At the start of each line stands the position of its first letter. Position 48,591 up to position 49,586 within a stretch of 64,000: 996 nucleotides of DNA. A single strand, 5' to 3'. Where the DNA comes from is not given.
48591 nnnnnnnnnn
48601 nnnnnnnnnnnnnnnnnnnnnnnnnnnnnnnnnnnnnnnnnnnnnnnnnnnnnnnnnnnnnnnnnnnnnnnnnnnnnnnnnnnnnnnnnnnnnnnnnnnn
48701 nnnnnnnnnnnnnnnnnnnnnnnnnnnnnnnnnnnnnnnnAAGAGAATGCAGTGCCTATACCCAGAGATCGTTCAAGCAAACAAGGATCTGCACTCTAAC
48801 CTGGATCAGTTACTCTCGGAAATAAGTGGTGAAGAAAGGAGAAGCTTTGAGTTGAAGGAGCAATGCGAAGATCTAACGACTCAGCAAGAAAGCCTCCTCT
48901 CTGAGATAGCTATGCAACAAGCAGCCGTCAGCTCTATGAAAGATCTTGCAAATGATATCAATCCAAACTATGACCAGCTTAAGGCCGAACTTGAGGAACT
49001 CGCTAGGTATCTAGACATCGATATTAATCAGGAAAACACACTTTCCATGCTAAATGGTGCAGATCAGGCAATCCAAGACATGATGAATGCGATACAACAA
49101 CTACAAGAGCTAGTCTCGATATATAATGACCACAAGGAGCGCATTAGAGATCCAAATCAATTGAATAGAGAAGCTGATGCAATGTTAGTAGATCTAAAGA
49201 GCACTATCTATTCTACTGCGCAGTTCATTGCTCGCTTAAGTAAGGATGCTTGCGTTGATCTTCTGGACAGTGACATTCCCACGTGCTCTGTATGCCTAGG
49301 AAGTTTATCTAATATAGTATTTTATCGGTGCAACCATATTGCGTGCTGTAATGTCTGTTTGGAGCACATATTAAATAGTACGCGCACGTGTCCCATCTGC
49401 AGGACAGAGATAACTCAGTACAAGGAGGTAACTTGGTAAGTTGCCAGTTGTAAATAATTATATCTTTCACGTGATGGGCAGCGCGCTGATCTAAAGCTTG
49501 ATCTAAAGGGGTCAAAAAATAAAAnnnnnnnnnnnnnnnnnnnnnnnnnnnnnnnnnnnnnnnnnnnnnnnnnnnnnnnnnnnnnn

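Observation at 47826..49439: Pseudokinase–coiled-coil–RING fusion protein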

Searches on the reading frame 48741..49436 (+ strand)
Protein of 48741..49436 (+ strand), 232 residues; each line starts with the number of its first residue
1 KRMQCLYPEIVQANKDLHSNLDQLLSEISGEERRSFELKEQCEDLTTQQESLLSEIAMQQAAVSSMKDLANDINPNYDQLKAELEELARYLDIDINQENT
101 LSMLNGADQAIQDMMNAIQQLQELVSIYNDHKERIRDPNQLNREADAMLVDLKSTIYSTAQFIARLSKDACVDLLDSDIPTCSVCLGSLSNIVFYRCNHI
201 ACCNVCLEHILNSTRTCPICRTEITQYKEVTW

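Call 39: search_solved_structures(query=window:48741-49436:+, max_evalue=1, show_alignments=4)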
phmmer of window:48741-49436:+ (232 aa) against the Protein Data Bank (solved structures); distinct sequences matched with E-value up to 1: 129 (the best 60 are shown).
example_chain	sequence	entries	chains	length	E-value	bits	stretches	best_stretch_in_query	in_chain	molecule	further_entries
6k2k_A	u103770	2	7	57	3.8e-05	26.8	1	181-226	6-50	Mitochondrial ubiquitin ligase activator of NFKB 1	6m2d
6m2c_E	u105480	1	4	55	4.3e-05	26.6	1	181-226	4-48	Mitochondrial ubiquitin ligase activator of NFKB 1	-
3eb5_A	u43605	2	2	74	4.8e-05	26.5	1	180-224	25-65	Baculoviral IAP repeat-containing protein 3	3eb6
4ap4_A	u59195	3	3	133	6.7e-05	26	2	181-226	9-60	E3 UBIQUITIN LIGASE RNF4 | E3 UBIQUITIN-PROTEIN LIGASE RNF4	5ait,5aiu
6hpr_A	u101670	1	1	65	0.00015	24.8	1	180-223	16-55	Baculoviral IAP repeat-containing protein 2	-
8t3t_K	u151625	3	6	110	0.00025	24.2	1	178-223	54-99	E3 ubiquitin-protein ligase BRE1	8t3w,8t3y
4r7e_A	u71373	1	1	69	0.00074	22.6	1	179-223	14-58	E3 ubiquitin-protein ligase BRE1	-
8grq_K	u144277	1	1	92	0.00085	22.4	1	179-226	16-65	Breast cancer type 1 susceptibility protein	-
1jm7_A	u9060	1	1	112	0.001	22.1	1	179-226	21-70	BREAST CANCER TYPE 1 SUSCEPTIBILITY PROTEIN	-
7lyb_M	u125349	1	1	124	0.0015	21.6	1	179-226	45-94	Isoform 7 of Breast cancer type 1 susceptibility protein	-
4auq_B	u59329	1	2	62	0.0016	21.5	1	180-224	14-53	BACULOVIRAL IAP REPEAT-CONTAINING PROTEIN 7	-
2ecg_A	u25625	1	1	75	0.0016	21.5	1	180-227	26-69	Baculoviral IAP repeat-containing protein 4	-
8ieg_A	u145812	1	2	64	0.0017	21.4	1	180-223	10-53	E3 ubiquitin-protein ligase BRE1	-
4ic2_A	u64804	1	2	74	0.0021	21.1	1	180-227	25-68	E3 ubiquitin-protein ligase XIAP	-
4ic3_A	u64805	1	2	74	0.0022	21.1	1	180-228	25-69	E3 ubiquitin-protein ligase XIAP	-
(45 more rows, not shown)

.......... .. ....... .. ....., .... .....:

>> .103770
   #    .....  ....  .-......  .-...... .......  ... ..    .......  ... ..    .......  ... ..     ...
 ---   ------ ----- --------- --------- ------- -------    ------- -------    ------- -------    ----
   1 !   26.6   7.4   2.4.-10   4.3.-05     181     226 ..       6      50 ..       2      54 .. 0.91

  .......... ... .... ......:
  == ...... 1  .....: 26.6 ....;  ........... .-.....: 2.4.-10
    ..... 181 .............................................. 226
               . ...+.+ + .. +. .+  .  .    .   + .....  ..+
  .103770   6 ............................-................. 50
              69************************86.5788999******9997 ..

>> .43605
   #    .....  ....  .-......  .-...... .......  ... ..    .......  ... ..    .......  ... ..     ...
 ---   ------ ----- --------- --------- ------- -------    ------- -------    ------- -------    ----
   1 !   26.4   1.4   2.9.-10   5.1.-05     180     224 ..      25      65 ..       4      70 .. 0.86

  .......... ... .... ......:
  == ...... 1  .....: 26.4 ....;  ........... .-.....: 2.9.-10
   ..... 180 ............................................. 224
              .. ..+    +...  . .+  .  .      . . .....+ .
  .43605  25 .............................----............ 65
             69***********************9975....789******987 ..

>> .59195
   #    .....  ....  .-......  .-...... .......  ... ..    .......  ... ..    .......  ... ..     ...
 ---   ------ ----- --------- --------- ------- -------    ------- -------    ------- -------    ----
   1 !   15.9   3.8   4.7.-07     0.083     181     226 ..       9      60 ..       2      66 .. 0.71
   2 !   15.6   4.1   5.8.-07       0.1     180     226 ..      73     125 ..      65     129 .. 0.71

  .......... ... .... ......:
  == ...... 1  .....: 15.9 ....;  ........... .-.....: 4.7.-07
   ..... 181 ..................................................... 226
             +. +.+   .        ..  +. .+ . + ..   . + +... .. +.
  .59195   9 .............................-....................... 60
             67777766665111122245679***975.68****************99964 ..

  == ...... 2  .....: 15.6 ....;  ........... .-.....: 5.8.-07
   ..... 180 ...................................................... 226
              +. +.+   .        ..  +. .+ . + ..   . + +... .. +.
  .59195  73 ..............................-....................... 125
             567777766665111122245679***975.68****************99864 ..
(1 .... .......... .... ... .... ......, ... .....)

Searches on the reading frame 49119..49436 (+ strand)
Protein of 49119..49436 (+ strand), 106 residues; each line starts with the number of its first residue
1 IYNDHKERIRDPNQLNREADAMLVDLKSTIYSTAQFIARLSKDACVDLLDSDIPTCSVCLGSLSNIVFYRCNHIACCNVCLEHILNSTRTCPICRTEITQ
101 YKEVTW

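Call 59: predict_structure(alignment_id=A4)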
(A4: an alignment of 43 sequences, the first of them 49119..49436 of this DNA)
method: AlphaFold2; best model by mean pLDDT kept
length: 106 residues; sequences in the alignment: 43
mean_pLDDT: 88.9   pTM: 0.53
mean pLDDT of the five models: 88.9, 88.0, 87.3, 86.6, 85.7
residues with pLDDT >= 90: 73; 70-90: 16; 50-70: 17; < 50: 0
segments of 3 or more residues with pLDDT < 50: none
pLDDT, mean of each block of 10 residues (from residue 1): 61 90 97 94 68 87 97 98 98 98 93
secondary structure, 60 per line:
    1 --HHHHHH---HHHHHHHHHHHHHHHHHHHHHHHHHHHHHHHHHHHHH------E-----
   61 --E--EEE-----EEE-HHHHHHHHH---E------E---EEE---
elements in order: H3-8 H12-48 E66-68 E74-76 H78-86 E101-103

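Call 61: fold_search(model_id=the predicted structure, library=pdb)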
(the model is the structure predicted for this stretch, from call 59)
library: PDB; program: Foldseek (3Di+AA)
matches with E <= 10: 376; with E <= 0.001: 27
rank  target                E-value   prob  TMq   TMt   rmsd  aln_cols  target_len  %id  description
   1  13sr_D                7.1e-05  1.00  0.44  0.61   3.7        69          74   25  PanDDA analysis group deposition -- IDOL RING domain in complex with Z48852953 (released 2025-12-10)
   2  3eb5                  7.6e-05  1.00  0.44  0.68   3.5        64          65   30  Structure of the cIAP2 RING domain (released 2008-09-09)
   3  9sa2_D                1.0e-04  1.00  0.46  0.67   3.3        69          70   25  The RING domain of IDOL (released 2025-09-10)
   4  13rz_B                1.1e-04  1.00  0.45  0.66   3.6        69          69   25  PanDDA analysis group deposition -- IDOL RING domain in complex with Z1118527729 (released 2025-12-10)
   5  13sb_A                1.1e-04  1.00  0.45  0.61   3.4        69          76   25  PanDDA analysis group deposition -- IDOL RING domain in complex with Z1456069604 (released 2025-12-10)
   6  13sr_B                1.2e-04  1.00  0.47  0.62   3.2        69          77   25  PanDDA analysis group deposition -- IDOL RING domain in complex with Z48852953 (released 2025-12-10)
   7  13sd_B                1.3e-04  1.00  0.46  0.69   3.2        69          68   25  PanDDA analysis group deposition -- IDOL RING domain in complex with Z1516316257 (released 2025-12-10)
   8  13sa_B                1.3e-04  1.00  0.47  0.66   3.1        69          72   25  PanDDA analysis group deposition -- IDOL RING domain in complex with Z1251361039 (released 2025-12-10)
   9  6hpr_A                1.5e-04  1.00  0.46  0.73   3.1        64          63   30  Crystal structure of cIAP1 RING domain bound to UbcH5B-Ub and a non-covalent Ub (released 2018-12-12)
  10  9sa2_C                1.5e-04  1.00  0.46  0.64   3.4        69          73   25  The RING domain of IDOL (released 2025-09-10)
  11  9sa2_A                1.6e-04  1.00  0.45  0.61   3.4        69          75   25  The RING domain of IDOL (released 2025-09-10)
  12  4ic2_B                1.8e-04  1.00  0.48  0.75   2.7        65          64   26  Crystal structure of the XIAP RING domain (released 2012-12-19)
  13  9sa2_B                1.9e-04  1.00  0.46  0.66   3.2        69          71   25  The RING domain of IDOL (released 2025-09-10)
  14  8w59_B                2.0e-04  1.00  0.46  0.75   2.7        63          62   27  Crystal structure of the RING domain of human XIAP treated with arsenic trioxide (released 2023-09-27)
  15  3eb6_A                2.2e-04  1.00  0.44  0.69   2.9        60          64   33  Structure of the cIAP2 RING domain bound to UbcH5b (released 2008-09-09)
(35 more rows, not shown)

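Call 69: find_homologous_proteins(query=A4, max_evalue=0.001)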
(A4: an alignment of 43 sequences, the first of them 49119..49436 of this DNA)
Query A4 (43 sequences) (106 aa, profile of the alignment): 204 proteins with E <= 0.001 among 4704 candidates; the best 120 are listed.
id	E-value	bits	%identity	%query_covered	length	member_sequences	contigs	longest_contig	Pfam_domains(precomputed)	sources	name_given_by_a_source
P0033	5.1e-23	100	57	100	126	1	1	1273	PF00097.32,PF13923.13,PF13920.13,PF13639.13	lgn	-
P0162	1.8e-22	98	29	82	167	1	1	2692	PF00097.32,PF13920.13,PF14447.13,PF13639.13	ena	-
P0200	1.2e-21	96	86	87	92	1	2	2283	PF13920.13,PF13639.13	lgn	-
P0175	1.8e-21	95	41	42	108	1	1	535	PF00097.32,PF13923.13,PF13920.13,PF14447.13,PF13639.13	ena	-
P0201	5.6e-18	84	43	44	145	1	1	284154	PF13920.13,PF14447.13,PF13639.13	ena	-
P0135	1.1e-17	83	38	63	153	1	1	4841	PF13920.13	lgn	-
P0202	1.4e-17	82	43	42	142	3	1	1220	PF00097.32,PF13923.13,PF13920.13,PF14447.13,PF13639.13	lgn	-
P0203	1.6e-17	82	40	49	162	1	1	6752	PF13920.13,PF14447.13,PF13639.13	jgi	jgi:hypothetical protein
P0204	8.5e-17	80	35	52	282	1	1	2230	PF13920.13,PF14447.13,PF13639.13,PF26192.1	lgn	-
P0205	9.8e-17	80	40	52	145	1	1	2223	PF00097.32,PF13923.13,PF13920.13,PF14447.13,PF13639.13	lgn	-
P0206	1.3e-16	79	33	48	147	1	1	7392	PF13923.13,PF13920.13,PF14447.13,PF13639.13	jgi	-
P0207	1.7e-16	79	29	84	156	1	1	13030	PF13920.13,PF13639.13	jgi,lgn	jgi:hypothetical protein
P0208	2.4e-16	78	47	41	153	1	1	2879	PF13920.13,PF14447.13,PF13639.13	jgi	jgi:hypothetical protein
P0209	2.7e-16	78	35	48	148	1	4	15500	PF13920.13,PF13639.13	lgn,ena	-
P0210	4.0e-16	78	47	46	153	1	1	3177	PF13920.13,PF14447.13,PF13639.13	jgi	jgi:hypothetical protein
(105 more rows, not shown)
